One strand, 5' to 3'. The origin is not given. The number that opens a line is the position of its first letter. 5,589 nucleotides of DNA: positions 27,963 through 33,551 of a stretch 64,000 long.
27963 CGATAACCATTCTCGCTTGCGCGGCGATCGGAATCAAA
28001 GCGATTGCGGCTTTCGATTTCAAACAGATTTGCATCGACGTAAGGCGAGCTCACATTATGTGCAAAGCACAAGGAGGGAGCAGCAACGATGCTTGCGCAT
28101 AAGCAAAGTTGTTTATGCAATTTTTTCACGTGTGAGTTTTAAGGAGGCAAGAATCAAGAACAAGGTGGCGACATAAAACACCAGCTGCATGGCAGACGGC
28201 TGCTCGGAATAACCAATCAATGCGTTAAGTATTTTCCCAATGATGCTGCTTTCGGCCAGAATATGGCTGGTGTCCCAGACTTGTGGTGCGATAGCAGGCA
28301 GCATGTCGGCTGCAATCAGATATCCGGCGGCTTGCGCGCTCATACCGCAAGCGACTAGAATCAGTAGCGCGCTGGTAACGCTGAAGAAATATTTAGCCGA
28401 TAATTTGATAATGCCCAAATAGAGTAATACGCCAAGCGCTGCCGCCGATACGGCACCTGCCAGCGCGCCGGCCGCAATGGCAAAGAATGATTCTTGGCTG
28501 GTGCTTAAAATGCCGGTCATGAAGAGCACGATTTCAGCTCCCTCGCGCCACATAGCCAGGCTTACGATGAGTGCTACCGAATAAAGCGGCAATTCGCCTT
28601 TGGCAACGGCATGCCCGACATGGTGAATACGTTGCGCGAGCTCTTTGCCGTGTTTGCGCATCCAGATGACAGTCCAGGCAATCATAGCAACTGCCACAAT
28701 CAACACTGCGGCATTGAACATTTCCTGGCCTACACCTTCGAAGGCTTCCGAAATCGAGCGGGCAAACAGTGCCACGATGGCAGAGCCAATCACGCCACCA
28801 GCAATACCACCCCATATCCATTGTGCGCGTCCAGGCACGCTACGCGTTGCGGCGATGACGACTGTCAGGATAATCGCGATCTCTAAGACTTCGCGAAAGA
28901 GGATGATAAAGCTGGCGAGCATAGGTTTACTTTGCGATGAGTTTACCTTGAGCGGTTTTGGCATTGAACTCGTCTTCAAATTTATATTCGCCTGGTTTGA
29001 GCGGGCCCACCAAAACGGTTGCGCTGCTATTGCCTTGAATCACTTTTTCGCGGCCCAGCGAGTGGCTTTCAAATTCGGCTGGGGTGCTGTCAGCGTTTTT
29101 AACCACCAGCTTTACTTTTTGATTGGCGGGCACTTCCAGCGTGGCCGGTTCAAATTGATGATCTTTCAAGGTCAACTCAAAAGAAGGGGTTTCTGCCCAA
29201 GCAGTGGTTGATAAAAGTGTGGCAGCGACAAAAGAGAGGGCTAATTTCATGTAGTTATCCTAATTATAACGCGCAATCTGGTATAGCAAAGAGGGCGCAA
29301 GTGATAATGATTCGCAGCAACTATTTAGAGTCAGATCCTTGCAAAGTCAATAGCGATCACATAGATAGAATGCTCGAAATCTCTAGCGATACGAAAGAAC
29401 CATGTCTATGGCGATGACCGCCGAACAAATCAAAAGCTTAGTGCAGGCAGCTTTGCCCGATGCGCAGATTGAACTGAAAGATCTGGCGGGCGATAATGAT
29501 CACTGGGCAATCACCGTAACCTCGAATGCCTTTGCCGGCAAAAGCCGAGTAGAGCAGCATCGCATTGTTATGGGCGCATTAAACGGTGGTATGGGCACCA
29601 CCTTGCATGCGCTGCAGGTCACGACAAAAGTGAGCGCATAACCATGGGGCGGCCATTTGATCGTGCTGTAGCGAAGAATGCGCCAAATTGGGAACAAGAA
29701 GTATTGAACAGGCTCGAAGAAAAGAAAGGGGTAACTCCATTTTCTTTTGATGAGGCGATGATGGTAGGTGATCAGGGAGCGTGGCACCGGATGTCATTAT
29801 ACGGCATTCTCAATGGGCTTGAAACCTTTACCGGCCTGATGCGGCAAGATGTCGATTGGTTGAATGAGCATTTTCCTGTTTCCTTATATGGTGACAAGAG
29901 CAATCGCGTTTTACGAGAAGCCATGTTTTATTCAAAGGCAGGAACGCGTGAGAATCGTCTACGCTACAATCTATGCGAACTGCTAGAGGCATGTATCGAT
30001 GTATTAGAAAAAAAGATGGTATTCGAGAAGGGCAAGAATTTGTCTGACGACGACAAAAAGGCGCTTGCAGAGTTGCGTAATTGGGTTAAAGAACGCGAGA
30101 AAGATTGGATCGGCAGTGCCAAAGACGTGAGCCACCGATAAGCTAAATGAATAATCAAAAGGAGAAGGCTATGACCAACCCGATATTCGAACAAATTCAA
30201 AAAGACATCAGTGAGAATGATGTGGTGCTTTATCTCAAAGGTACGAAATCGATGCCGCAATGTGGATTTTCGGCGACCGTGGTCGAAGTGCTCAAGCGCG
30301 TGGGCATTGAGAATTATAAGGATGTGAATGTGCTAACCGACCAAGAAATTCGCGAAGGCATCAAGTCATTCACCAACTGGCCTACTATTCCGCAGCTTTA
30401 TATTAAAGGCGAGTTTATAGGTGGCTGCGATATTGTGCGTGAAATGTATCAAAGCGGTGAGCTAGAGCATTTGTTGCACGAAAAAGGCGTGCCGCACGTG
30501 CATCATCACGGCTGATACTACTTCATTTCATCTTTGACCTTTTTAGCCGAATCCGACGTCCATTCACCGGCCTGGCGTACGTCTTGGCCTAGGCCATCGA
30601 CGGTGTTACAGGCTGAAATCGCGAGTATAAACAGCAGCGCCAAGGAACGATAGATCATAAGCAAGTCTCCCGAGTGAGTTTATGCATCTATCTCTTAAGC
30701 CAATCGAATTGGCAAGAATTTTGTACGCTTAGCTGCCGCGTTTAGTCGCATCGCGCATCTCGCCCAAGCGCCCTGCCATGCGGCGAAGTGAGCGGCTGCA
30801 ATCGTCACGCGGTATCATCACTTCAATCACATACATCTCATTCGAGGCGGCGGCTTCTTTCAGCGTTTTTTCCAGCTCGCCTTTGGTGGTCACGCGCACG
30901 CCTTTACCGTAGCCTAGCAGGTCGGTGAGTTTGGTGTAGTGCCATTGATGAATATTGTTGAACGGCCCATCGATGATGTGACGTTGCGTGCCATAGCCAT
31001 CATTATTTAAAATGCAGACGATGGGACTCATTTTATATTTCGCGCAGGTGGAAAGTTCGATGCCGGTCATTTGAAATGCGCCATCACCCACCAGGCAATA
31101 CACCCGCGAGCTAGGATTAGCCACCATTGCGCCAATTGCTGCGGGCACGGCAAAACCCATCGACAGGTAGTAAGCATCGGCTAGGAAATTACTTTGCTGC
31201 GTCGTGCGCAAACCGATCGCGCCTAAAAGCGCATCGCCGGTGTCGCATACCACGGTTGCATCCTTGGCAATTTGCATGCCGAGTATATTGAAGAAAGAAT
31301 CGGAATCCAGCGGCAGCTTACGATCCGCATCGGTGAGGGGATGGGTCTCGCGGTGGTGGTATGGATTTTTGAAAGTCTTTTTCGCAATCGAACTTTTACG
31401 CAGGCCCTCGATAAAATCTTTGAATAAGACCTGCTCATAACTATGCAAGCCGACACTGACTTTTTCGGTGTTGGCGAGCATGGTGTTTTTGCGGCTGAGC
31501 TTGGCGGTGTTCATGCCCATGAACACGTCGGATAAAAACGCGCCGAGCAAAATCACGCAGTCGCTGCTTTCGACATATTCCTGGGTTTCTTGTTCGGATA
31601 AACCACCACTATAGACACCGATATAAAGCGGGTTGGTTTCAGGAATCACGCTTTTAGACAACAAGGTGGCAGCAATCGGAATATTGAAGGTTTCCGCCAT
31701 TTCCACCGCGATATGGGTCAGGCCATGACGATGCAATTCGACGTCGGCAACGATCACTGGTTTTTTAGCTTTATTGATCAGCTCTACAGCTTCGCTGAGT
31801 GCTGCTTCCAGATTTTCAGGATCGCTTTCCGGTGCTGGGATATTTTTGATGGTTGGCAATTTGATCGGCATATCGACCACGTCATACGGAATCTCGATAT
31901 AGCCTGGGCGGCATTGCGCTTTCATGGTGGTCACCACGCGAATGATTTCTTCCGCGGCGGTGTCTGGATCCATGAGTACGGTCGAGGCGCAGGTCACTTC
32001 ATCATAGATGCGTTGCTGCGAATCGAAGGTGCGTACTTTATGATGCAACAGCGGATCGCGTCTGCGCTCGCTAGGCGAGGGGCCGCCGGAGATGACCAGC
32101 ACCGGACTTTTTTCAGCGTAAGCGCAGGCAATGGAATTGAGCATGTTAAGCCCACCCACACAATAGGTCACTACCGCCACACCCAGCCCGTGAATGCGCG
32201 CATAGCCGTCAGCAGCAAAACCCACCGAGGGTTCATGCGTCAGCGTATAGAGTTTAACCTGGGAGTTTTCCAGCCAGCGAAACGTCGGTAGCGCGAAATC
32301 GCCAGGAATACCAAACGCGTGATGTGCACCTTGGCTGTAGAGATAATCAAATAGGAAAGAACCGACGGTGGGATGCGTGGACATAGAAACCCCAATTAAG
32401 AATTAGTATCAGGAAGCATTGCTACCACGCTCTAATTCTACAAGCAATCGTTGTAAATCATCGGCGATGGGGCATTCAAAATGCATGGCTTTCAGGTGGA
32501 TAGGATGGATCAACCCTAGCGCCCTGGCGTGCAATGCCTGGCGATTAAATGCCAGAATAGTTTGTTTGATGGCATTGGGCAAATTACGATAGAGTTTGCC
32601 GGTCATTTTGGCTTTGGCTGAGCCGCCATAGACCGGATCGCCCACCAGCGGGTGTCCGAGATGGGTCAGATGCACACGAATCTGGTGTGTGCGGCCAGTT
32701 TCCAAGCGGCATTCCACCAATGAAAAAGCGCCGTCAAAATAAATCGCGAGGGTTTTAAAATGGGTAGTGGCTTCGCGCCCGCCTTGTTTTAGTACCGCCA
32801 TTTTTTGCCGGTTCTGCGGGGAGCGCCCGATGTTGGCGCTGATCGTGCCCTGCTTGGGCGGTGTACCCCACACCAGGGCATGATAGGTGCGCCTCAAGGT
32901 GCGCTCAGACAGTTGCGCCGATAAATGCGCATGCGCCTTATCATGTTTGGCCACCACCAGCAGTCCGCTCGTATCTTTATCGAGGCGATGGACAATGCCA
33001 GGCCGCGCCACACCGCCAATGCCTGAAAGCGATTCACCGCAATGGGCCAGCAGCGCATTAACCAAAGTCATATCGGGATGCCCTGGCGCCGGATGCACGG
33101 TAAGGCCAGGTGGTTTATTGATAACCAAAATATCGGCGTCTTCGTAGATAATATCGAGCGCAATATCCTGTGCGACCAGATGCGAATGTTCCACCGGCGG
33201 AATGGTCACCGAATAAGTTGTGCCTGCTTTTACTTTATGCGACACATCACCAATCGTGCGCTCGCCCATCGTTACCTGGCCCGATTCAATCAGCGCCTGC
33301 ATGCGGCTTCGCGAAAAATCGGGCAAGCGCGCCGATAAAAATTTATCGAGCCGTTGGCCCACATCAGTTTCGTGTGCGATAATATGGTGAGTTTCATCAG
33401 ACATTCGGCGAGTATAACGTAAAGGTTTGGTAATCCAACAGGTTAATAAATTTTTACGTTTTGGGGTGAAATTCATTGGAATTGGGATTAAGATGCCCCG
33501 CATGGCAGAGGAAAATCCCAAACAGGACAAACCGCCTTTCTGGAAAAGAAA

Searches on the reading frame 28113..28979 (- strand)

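Call 83: search_protein_families(library=pfam, proteins=[window:28113-28979:-], max_evalue=0.00001)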
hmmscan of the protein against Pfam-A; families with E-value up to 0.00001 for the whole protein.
window:28113-28979:- (288 aa): 1 family
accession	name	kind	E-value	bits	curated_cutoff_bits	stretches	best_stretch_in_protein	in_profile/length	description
PF03239.20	FTR1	-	3.7e-35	122.1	25.3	1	20-276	1-266/284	Iron permease FTR1 family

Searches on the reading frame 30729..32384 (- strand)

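Call 83: search_protein_families(library=pfam, proteins=[window:30729-32384:-], max_evalue=0.00001)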
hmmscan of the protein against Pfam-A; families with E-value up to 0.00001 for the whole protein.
window:30729-32384:- (551 aa): 3 families
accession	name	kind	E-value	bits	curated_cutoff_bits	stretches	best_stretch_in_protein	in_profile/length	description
PF02775.26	TPP_enzyme_C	-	2.1e-27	96.2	21.9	1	392-522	13-151/151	Thiamine pyrophosphate enzyme, C-terminal TPP binding domain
PF02776.23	TPP_enzyme_N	-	3.2e-25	88.6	26.8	1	6-109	2-107/119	Thiamine pyrophosphate enzyme, N-terminal TPP binding domain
PF00205.28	TPP_enzyme_M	-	4.1e-23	82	30.4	1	197-299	2-103/137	Thiamine pyrophosphate enzyme, central domain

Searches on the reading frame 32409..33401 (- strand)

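Call 83: search_protein_families(library=pfam, proteins=[window:32409-33401:-], max_evalue=0.00001)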
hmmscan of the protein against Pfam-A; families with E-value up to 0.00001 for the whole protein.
window:32409-33401:- (330 aa): 2 families
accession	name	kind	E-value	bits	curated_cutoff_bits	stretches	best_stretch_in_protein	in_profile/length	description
PF00849.27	PseudoU_synth_2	-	5e-36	124.7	26.8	1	90-247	1-152/152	RNA pseudouridylate synthase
PF01479.30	S4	-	2.1e-07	31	22.8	1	16-61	1-46/48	S4 domain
